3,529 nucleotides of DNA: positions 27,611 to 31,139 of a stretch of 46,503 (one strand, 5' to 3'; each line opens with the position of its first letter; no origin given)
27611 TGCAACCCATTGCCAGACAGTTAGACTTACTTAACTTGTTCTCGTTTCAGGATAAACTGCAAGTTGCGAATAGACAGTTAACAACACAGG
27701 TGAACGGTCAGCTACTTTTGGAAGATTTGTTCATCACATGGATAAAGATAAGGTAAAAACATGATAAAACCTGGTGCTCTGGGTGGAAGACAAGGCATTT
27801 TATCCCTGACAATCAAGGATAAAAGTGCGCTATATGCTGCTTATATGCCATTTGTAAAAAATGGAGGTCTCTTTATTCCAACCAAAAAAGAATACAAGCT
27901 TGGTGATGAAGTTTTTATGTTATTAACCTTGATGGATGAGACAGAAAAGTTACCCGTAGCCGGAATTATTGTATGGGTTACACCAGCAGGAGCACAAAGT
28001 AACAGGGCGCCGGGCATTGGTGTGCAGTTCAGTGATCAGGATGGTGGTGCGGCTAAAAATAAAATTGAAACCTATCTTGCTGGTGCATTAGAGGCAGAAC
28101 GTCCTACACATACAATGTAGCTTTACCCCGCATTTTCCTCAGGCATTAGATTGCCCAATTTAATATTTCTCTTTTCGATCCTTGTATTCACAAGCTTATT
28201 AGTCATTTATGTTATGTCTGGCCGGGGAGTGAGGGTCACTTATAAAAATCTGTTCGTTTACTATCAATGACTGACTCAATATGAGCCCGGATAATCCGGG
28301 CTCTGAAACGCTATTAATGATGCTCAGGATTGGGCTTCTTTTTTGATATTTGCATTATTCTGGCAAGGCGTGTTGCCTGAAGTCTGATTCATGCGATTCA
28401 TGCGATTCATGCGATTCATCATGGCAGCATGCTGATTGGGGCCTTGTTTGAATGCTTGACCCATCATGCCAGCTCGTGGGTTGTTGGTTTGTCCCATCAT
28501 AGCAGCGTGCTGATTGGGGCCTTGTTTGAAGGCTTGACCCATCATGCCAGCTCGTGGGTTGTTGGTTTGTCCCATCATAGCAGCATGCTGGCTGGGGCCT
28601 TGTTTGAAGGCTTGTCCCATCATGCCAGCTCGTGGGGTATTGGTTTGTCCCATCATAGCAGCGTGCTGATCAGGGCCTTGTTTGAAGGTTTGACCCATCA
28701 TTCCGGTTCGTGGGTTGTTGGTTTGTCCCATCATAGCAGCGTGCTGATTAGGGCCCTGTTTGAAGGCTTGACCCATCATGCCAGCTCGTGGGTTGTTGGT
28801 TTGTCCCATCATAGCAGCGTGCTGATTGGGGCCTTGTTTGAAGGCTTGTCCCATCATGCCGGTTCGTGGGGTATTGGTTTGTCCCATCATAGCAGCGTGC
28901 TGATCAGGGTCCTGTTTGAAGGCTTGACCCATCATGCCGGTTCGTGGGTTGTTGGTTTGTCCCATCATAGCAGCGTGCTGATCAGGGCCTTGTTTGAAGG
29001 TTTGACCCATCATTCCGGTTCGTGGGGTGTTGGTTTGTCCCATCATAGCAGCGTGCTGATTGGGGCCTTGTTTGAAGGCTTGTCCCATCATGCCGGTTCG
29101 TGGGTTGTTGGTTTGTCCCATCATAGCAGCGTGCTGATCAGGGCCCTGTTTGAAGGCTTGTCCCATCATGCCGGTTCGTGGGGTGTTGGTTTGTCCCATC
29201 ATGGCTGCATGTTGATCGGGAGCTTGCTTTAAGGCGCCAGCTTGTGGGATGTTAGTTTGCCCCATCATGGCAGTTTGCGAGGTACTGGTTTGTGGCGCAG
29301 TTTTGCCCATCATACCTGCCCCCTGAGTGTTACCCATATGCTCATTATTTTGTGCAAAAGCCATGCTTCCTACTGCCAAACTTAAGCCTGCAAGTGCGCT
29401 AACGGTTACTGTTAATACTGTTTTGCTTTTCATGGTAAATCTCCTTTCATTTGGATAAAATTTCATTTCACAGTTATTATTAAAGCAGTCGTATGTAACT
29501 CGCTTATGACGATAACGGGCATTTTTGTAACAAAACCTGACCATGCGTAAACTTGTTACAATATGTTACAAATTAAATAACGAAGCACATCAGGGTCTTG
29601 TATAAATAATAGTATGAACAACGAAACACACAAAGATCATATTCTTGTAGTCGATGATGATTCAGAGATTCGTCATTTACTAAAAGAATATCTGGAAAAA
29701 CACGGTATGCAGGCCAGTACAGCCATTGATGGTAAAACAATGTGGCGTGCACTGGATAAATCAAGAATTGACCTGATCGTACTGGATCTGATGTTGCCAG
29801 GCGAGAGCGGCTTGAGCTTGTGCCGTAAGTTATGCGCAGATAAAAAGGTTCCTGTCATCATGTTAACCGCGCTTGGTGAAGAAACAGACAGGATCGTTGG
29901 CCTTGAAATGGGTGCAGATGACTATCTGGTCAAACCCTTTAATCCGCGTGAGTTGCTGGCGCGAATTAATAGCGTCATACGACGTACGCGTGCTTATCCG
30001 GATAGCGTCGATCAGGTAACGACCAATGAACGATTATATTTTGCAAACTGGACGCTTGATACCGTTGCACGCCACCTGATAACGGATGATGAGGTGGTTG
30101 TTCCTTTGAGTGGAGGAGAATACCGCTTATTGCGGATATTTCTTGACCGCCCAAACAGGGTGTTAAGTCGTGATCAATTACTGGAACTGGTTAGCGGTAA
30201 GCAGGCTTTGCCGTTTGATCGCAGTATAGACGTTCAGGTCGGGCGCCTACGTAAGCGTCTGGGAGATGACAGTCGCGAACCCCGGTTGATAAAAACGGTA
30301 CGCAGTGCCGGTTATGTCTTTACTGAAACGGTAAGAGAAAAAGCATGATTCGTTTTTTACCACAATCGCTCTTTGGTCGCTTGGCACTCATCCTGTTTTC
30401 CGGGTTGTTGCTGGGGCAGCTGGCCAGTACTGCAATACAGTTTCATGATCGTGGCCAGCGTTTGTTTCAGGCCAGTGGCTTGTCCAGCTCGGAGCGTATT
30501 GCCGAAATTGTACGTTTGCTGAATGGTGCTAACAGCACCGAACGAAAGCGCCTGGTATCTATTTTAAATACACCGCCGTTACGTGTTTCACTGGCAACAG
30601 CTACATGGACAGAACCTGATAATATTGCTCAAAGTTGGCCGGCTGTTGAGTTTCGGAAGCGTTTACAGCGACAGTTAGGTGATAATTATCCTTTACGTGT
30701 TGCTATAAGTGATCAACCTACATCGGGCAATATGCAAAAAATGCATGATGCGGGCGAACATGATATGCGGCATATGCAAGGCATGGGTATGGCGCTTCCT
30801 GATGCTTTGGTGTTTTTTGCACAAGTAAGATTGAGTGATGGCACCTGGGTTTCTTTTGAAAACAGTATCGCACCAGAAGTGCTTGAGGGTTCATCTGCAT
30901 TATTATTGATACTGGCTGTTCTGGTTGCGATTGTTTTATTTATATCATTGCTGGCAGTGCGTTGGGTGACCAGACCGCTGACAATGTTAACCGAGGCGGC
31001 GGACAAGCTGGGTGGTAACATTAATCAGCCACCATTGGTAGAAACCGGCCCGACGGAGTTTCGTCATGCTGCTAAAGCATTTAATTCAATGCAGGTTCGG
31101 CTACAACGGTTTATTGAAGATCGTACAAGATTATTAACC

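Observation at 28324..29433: Secreted protein made of about ten near-identical 26-residue Met4/His1 repeats: candidate novel periplasmic Cu(I)/Ag(I) sponge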

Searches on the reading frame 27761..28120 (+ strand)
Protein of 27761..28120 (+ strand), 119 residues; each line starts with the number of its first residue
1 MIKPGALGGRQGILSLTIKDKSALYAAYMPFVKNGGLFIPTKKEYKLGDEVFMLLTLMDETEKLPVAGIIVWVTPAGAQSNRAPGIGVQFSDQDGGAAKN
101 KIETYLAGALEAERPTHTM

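Call 5: search_protein_families(library=pfam, proteins=[window:27761-28120:+], max_evalue=0.01)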
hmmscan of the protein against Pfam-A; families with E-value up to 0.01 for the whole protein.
window:27761-28120:+ (119 aa): 1 family
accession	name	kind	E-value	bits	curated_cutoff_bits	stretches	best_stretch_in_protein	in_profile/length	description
PF07238.19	PilZ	-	1.2e-12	48.4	22.5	1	15-107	13-101/102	PilZ domain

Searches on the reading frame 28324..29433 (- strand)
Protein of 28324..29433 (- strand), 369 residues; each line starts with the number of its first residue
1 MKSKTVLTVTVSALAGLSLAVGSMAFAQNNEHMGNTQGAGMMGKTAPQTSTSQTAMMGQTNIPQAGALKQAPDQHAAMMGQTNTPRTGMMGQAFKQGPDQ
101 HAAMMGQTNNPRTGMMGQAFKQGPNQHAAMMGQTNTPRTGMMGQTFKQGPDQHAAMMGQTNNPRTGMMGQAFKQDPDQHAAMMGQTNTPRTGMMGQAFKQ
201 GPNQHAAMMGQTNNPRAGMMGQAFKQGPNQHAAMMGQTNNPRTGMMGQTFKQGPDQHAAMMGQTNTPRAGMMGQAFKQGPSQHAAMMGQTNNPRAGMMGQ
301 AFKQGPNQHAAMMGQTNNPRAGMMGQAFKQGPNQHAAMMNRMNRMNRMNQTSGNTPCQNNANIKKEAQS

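Call 5: search_protein_families(library=pfam, proteins=[window:28324-29433:-], max_evalue=0.01)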
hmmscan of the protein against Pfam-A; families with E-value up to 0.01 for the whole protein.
window:28324-29433:- (369 aa): 0 families

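Call 6: search_protein_families(library=ncbifam, proteins=[window:28324-29433:-], max_evalue=0.01)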
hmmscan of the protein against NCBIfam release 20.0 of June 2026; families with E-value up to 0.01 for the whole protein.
window:28324-29433:- (369 aa): 0 families

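Call 7: find_homologous_proteins(query=window:28324-29433:-, max_evalue=0.001)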
Query window:28324-29433:-: 8000 candidates shared short words with the query, none scored E <= 0.001.

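Call 9: find_encoding_contigs(protein=window:28324-29433:-, flank=10000)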
Protein window:28324-29433:- (369 aa): no gene with exactly this product is on record in the collection.

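Call 57: predict_structure(protein=window:28324-29433:-)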
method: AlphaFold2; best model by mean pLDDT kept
length: 369 residues; sequences in the alignment: 1
mean_pLDDT: 47.8   pTM: 0.18
mean pLDDT of the five models: 47.8, 47.8, 43.4, 39.6, 38.1
residues with pLDDT >= 90: 0; 70-90: 8; 50-70: 154; < 50: 207
segments of 3 or more residues with pLDDT < 50: 1-4, 6-8, 12-91, 108-112, 129-131, 133-138, 140-142, 160-162, 185-190, 207-209, 211-214, 238-242, 253-255, 257-269, 285-287, 289-295, 309-313, 315-321
pLDDT, mean of each block of 10 residues (from residue 1): 44 41 35 34 33 29 32 36 39 51 51 53 52 44 51 53 51 51 46 55 51 50 55 49 54 49 43 50 49 50 50 46 55 68 69 49 51
secondary structure, 60 per line:
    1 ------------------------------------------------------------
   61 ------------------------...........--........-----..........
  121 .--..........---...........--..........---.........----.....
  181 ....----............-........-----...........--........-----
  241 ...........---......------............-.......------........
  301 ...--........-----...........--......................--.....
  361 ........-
elements in order: H85-95 H98-105 H111-121 H124-133 H137-147 H150-159 H163-171 H176-184 H189-200 H202-209 H215-225 H228-235 H241-251 H255-260 H267-278 H280-286 H293-303 H306-313 H319-329 H332-353 H356-368

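Call 62: search_protein_families(library=ncbifam, proteins=[window:28324-29433:-], max_evalue=1)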
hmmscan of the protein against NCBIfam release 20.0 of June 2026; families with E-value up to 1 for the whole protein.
window:28324-29433:- (369 aa): 2 families
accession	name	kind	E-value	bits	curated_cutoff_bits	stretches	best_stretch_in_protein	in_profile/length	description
TIGR02863.1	spore_sspJ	equivalog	0.15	12.5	37.85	0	169-180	28-39/47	small acid-soluble spore protein SspJ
NF007615.0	PRK10263.1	equivalog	0.58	7.7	1566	0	247-334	761-846/1355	DNA translocase FtsK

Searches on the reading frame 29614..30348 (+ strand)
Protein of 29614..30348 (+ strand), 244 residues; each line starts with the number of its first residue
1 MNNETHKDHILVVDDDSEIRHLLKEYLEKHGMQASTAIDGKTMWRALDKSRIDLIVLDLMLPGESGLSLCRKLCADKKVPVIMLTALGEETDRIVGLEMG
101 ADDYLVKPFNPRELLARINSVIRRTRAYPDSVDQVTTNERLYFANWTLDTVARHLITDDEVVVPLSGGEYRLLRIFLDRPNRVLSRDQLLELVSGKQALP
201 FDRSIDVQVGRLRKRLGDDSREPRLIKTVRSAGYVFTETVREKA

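Call 5: search_protein_families(library=pfam, proteins=[window:29614-30348:+], max_evalue=0.01)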
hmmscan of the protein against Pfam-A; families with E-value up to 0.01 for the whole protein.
window:29614-30348:+ (244 aa): 2 families
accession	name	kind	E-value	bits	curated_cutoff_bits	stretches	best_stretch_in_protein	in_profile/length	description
PF00072.30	Response_reg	-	2.7e-31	108.4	30.2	1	10-119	1-111/111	Response regulator receiver domain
PF00486.34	Trans_reg_C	-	1.3e-22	80.1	26.2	1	163-236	4-77/77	Transcriptional regulatory protein, C terminal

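Call 6: search_protein_families(library=ncbifam, proteins=[window:29614-30348:+], max_evalue=0.01)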
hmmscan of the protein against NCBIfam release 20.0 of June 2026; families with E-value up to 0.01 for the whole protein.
window:29614-30348:+ (244 aa): 105 families (the best 25 are shown)
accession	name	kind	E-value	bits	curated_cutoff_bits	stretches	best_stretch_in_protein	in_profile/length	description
NF007005.1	PRK09468.1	equivalog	9.5e-76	254.3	331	1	6-237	2-232/237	osmolarity response regulator transcription factor OmpR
TIGR02154.1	PhoB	equivalog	1.3e-62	211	296.2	1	8-236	3-225/226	phosphate regulon transcriptional regulator PhoB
NF045944.1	ResRegRpaBCyano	equivalog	3e-60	203.4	330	1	11-237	1-228/229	response regulator transcription factor RpaB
NF010430.0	PRK13856.1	equivalog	6.9e-59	199.5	344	1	8-240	2-231/241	two-component response regulator VirG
NF008378.0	PRK11173.1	equivalog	8.2e-57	192.3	334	1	7-240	3-236/238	two-component system response regulator ArcA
NF008034.0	PRK10766.1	equivalog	2.6e-56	190.7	275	1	8-240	3-230/231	two-component system response regulator TorR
NF040689.1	MtrAB_MtrA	equivalog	3.3e-53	180.3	300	1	10-234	1-216/219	MtrAB system response regulator MtrA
NF008296.0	PRK11083.1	equivalog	5e-52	176.6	273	1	7-237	3-226/228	two-component system response regulator CreB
NF008199.0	PRK10955.1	equivalog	8.5e-52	176.4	341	1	9-236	3-228/232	envelope stress response regulator transcription factor CpxR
NF007977.0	PRK10701.1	equivalog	1.8e-50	171.7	330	1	9-241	3-238/241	two-component system response regulator RstA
NF007982.1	PRK10710.1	equivalog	5.1e-50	170.2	380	1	1-237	1-228/235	envelope stress response regulator BaeR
NF041733.1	resp_reg_CseB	equivalog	5.5e-50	169.9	350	1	9-236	2-226/228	two-component system response regulator CseB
NF007546.0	PRK10161.1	equivalog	5.6e-49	166.8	471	1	9-237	4-226/229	phosphate response regulator transcription factor PhoB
NF033117.2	vanR_ACDEGLN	exception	6.3e-49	166.6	350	1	10-235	1-224/226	VanR-ABDEGLN family response regulator transcription factor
NF053854.1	RespRegPhoBBctds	equivalog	1.3e-47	162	270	1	10-236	1-224/225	two-component system response regulator PhoB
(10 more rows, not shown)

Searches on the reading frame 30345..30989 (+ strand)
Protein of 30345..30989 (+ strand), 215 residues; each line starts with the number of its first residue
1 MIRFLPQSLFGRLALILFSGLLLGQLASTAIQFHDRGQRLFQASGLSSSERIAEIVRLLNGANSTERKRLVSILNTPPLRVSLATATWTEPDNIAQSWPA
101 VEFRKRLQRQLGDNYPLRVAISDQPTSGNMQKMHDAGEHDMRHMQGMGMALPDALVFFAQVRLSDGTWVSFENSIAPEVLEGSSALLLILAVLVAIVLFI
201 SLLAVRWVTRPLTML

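Call 92: find_homologous_proteins(query=window:30345-30989:+, max_evalue=0.00001)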
Query window:30345-30989:+ (215 aa): 3 proteins with E <= 0.00001 among 1823 candidates.
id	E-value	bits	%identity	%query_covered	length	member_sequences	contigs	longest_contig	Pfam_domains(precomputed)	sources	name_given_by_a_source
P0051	3.3e-86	306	69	100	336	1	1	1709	PF00672.31,PF00512.32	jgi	-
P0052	3.2e-22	97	76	33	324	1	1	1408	PF00672.31,PF02518.32,PF00512.32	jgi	-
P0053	1.9e-19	88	70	31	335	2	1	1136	PF00672.31,PF02518.32,PF00512.32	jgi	-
